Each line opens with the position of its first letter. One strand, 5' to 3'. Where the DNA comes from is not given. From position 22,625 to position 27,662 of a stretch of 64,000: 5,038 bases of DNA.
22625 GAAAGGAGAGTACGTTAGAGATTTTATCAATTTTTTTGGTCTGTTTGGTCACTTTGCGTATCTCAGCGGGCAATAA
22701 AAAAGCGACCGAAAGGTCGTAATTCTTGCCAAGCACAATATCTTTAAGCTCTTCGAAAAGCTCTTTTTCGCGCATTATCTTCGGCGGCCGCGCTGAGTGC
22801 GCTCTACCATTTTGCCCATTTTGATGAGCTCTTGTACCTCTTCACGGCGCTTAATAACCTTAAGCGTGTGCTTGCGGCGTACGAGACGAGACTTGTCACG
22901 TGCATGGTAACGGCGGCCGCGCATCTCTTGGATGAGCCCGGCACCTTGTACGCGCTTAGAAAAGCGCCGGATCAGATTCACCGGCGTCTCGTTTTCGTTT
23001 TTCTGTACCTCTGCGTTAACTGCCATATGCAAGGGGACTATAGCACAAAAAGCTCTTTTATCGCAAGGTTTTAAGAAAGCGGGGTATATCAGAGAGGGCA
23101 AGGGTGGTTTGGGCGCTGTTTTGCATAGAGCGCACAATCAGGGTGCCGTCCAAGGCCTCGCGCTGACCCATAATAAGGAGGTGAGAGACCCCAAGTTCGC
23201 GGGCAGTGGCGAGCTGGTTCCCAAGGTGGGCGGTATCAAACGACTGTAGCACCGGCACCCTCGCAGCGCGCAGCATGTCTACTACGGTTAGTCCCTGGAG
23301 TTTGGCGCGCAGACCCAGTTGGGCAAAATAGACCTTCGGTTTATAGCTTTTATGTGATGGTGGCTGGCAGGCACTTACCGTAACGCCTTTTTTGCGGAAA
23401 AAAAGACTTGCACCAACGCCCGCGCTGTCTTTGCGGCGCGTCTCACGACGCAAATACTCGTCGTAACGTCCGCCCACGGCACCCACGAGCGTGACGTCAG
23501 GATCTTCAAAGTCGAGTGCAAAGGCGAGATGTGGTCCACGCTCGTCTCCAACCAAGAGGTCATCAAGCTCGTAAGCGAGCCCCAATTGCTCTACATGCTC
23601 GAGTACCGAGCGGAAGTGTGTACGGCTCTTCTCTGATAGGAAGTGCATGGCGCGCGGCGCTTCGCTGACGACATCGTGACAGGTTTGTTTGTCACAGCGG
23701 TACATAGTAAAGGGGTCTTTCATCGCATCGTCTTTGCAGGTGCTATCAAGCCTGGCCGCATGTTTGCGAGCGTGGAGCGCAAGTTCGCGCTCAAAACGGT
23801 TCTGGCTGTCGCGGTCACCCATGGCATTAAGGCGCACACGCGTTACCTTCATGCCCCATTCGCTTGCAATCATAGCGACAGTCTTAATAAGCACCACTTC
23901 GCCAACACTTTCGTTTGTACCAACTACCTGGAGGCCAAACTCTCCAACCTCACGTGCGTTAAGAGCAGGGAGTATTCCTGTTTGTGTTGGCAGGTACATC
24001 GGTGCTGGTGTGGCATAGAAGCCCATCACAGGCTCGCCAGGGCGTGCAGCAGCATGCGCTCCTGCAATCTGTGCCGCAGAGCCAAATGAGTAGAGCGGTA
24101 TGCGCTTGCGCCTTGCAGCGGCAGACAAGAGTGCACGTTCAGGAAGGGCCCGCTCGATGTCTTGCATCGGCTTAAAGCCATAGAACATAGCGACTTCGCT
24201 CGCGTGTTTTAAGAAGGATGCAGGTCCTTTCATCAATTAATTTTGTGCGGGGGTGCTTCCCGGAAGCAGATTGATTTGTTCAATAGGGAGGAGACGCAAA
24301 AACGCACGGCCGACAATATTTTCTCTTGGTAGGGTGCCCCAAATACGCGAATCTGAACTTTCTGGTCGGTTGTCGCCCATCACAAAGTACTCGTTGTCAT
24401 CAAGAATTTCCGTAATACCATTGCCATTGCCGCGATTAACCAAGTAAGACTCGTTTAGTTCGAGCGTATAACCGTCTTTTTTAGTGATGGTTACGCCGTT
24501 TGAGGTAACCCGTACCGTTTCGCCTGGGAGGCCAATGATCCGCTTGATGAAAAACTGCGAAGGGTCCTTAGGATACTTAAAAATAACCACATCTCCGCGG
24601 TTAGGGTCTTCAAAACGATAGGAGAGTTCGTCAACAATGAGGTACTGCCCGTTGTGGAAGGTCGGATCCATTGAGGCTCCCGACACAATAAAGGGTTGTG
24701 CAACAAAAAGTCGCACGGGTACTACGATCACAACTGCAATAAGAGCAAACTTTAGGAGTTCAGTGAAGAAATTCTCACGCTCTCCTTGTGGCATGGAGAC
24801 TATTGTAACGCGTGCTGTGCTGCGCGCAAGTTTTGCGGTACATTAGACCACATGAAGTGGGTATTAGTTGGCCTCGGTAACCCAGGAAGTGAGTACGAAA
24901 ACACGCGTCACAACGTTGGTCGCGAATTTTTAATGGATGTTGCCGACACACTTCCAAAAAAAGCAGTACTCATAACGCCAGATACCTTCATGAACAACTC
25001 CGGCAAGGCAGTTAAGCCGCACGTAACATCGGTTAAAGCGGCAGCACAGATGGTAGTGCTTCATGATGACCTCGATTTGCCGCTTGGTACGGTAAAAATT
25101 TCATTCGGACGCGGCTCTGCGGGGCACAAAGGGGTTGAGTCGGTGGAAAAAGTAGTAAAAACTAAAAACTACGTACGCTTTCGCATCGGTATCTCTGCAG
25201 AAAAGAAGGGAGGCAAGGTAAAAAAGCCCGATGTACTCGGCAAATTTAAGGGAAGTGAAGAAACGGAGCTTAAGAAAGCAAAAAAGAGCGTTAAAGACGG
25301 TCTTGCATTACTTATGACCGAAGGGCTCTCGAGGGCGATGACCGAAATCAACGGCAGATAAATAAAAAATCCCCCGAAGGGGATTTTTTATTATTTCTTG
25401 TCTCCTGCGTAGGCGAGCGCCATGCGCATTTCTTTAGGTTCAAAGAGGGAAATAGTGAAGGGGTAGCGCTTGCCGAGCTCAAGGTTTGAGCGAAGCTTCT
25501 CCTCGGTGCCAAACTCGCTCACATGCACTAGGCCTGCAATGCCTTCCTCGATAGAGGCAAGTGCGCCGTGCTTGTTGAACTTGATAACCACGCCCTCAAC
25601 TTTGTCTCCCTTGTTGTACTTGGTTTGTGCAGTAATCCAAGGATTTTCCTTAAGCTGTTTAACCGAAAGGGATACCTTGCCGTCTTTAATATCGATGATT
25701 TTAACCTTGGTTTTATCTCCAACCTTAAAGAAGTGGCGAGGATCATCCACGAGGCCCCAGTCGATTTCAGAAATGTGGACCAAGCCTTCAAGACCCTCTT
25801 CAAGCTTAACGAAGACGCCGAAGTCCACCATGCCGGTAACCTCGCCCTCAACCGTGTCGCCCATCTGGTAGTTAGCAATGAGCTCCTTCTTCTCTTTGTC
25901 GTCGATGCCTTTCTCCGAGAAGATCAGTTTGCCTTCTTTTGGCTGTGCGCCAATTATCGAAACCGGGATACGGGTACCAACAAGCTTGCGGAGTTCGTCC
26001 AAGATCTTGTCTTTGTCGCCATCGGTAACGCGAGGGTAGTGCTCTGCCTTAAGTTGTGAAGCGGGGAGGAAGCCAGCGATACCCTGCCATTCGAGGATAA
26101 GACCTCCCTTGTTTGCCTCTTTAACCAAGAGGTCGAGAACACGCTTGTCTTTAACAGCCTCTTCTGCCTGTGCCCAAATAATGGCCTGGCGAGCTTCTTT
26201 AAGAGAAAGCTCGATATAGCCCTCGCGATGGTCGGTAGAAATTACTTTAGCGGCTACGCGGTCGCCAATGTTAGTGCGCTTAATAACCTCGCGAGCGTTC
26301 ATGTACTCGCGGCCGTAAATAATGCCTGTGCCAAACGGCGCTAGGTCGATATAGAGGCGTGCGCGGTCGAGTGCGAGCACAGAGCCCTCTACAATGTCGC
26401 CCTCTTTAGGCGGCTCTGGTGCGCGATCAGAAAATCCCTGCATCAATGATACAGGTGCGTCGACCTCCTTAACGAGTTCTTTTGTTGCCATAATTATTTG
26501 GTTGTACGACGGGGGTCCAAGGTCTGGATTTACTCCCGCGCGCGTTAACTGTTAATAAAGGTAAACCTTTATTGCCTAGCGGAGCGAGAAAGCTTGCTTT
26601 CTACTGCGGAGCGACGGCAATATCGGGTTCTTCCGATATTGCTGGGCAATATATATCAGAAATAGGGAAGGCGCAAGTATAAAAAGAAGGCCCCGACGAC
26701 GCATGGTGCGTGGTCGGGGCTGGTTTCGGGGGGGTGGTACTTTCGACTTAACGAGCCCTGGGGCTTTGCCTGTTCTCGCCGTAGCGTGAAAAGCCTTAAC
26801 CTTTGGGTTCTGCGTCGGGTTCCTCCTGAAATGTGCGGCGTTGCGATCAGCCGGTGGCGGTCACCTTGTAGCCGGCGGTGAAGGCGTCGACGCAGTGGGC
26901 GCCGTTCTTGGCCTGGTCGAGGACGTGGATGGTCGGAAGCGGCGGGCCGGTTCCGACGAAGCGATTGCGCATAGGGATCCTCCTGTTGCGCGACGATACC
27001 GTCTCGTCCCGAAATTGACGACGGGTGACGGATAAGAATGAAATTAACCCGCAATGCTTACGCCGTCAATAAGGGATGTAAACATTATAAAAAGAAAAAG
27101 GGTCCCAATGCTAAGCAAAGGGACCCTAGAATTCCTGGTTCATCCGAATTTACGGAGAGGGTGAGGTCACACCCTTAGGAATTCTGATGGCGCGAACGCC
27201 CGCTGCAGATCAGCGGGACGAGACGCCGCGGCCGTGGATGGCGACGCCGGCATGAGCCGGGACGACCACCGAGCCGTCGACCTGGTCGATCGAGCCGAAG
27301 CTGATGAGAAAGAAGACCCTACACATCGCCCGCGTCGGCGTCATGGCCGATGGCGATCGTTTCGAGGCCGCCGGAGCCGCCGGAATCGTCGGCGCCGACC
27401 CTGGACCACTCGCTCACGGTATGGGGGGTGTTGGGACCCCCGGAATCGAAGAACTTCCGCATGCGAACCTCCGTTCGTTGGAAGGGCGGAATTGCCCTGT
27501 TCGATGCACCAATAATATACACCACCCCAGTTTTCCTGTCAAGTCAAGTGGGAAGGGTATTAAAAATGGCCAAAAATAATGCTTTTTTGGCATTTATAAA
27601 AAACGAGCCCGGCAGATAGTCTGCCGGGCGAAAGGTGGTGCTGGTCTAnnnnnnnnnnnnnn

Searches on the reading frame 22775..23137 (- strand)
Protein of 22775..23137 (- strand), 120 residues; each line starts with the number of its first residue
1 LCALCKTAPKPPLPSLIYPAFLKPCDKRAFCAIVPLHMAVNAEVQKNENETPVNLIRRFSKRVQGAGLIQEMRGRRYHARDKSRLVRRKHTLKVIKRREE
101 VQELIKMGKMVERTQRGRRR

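Call 38: search_protein_families(library=pfam, proteins=[window:22775-23137:-], max_evalue=0.001)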
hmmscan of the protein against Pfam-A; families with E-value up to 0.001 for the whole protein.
window:22775-23137:- (120 aa): 1 family
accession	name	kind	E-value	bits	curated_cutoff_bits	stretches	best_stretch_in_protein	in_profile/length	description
PF01165.25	Ribosomal_S21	-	6e-05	23.1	27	1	44-80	2-38/55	Ribosomal protein S21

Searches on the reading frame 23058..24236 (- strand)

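Call 38: search_protein_families(library=pfam, proteins=[window:23058-24236:-], max_evalue=0.001)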
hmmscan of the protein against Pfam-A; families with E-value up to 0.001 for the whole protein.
window:23058-24236:- (392 aa): 1 family
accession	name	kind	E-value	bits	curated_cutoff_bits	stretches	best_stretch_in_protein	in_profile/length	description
PF03129.25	HGTP_anticodon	-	1e-07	32.4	21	1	317-390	20-93/94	Anticodon binding domain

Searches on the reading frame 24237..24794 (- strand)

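Call 38: search_protein_families(library=pfam, proteins=[window:24237-24794:-], max_evalue=0.001)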
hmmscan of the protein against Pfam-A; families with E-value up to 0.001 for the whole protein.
window:24237-24794:- (185 aa): 2 families
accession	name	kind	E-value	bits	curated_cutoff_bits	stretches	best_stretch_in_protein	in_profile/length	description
PF10502.14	Peptidase_S26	-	3.2e-46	157.8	22.9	1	11-168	2-167/168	Signal peptidase, peptidase S26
PF00717.28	Peptidase_S24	-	3.7e-06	27.1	23.3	1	37-99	40-94/116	Peptidase S24-like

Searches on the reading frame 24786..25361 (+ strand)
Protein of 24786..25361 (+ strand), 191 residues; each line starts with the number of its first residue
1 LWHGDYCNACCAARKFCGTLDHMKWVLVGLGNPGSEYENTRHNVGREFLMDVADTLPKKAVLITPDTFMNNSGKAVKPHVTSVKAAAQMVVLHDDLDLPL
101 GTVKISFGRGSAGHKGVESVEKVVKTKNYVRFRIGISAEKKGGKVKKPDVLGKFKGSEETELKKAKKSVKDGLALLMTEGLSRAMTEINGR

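Call 38: search_protein_families(library=pfam, proteins=[window:24786-25361:+], max_evalue=0.001)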
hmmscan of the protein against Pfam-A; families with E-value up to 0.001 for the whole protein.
window:24786-25361:+ (191 aa): 1 family
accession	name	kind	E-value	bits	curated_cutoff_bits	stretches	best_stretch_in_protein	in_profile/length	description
PF01195.25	Pept_tRNA_hydro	-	1.5e-42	145.9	27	1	27-189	2-183/183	Peptidyl-tRNA hydrolase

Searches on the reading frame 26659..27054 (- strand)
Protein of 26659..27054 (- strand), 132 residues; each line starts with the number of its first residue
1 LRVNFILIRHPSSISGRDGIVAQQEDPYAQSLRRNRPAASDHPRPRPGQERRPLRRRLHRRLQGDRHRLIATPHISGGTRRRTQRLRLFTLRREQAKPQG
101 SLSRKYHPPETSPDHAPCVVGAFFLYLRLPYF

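Call 72: search_protein_families(library=pfam, proteins=[window:26659-27054:-], max_evalue=10)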
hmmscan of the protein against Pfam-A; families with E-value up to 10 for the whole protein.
seq(132 aa): 0 families

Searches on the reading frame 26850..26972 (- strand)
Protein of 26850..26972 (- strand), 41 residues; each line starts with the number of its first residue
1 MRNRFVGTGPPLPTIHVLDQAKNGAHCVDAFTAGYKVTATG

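Call 9: search_protein_families(library=ncbifam, proteins=[window:26850-26972:-], max_evalue=10)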
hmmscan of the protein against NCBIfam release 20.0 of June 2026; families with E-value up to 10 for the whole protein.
seq(41 aa): 0 families

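Call 10: search_protein_families(library=pfam, proteins=[window:26850-26972:-], max_evalue=10)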
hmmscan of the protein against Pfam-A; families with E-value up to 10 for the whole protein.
seq(41 aa): 0 families

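Call 14: find_homologous_proteins(query=window:26850-26972:-, max_evalue=10)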
Query seq(41 aa) (41 aa): 1 proteins with E <= 10 among 1 candidates.
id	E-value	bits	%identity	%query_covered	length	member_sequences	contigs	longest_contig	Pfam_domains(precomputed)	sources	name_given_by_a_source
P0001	5.5e-21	89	100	100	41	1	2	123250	-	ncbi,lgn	-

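Call 15: find_encoding_contigs(protein=P0001, flank=3000, max_places=4)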
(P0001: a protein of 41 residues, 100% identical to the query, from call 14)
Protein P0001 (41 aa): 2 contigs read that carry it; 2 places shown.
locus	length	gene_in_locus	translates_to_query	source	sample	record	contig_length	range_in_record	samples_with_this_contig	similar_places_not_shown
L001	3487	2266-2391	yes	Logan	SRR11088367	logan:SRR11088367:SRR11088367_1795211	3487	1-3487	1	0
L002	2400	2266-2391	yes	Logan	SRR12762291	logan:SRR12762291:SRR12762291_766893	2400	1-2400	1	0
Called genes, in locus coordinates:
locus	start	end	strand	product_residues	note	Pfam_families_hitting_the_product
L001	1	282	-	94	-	?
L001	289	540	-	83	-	-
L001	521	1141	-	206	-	PF13483:Lactamase_B_3, PF12706:Lactamase_B_2 (weak)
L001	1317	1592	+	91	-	-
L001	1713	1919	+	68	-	-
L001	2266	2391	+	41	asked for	-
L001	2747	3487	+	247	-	?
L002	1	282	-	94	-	?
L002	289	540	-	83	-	-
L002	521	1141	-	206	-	PF13483:Lactamase_B_3, PF12706:Lactamase_B_2 (weak)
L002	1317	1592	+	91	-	-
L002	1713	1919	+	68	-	-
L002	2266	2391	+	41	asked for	-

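Call 69: search_protein_families(library=padloc, proteins=[window:26850-26972:-], max_evalue=1)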
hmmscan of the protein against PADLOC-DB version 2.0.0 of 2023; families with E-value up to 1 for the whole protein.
seq(41 aa): 0 families

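Call 70: search_protein_families(library=phrogs, proteins=[window:26850-26972:-], max_evalue=1)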
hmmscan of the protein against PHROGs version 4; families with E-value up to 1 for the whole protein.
seq(41 aa): 0 families

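Call 91: predict_structure(protein=window:26850-26972:-)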
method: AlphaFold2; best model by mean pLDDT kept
length: 41 residues; sequences in the alignment: 1
mean_pLDDT: 48.5   pTM: 0.12
mean pLDDT of the five models: 48.5, 48.4, 46.9, 45.9, 42.5
residues with pLDDT >= 90: 0; 70-90: 0; 50-70: 14; < 50: 27
segments of 3 or more residues with pLDDT < 50: 16-21, 23-30, 32-34, 37-41
pLDDT, mean of each block of 10 residues (from residue 1): 53 48 46 47 42
secondary structure: DSSP gave nothing for this model
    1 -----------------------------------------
elements in order:

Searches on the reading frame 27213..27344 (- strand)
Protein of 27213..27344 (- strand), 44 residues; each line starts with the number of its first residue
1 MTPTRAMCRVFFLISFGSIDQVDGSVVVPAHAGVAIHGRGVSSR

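Call 9: search_protein_families(library=ncbifam, proteins=[window:27213-27344:-], max_evalue=10)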
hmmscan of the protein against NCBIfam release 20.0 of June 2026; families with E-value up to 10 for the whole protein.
seq(44 aa): 0 families

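Call 10: search_protein_families(library=pfam, proteins=[window:27213-27344:-], max_evalue=10)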
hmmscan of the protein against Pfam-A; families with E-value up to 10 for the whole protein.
seq(44 aa): 0 families

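Call 48: find_homologous_proteins(query=window:27213-27344:-, max_evalue=10)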
Query seq(44 aa): no candidate shares three 5-residue words with the query. No homologue found.

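Call 69: search_protein_families(library=padloc, proteins=[window:27213-27326:-], max_evalue=1)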
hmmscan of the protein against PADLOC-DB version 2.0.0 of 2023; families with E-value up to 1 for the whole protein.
seq(38 aa): 0 families

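Call 70: search_protein_families(library=phrogs, proteins=[window:27213-27326:-], max_evalue=1)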
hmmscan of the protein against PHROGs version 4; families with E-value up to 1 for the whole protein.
seq(38 aa): 0 families

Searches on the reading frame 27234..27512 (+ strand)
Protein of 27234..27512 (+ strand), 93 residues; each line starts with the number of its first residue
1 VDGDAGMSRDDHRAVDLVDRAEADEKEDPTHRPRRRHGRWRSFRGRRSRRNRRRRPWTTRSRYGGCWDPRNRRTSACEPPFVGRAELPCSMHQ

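Call 72: search_protein_families(library=pfam, proteins=[window:27234-27512:+], max_evalue=10)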
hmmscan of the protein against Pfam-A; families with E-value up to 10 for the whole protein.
seq(93 aa): 1 family
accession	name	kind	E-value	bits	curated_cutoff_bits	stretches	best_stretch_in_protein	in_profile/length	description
PF01401.24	Peptidase_M2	-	0.05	12.7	23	1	39-80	433-474/581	Angiotensin-converting enzyme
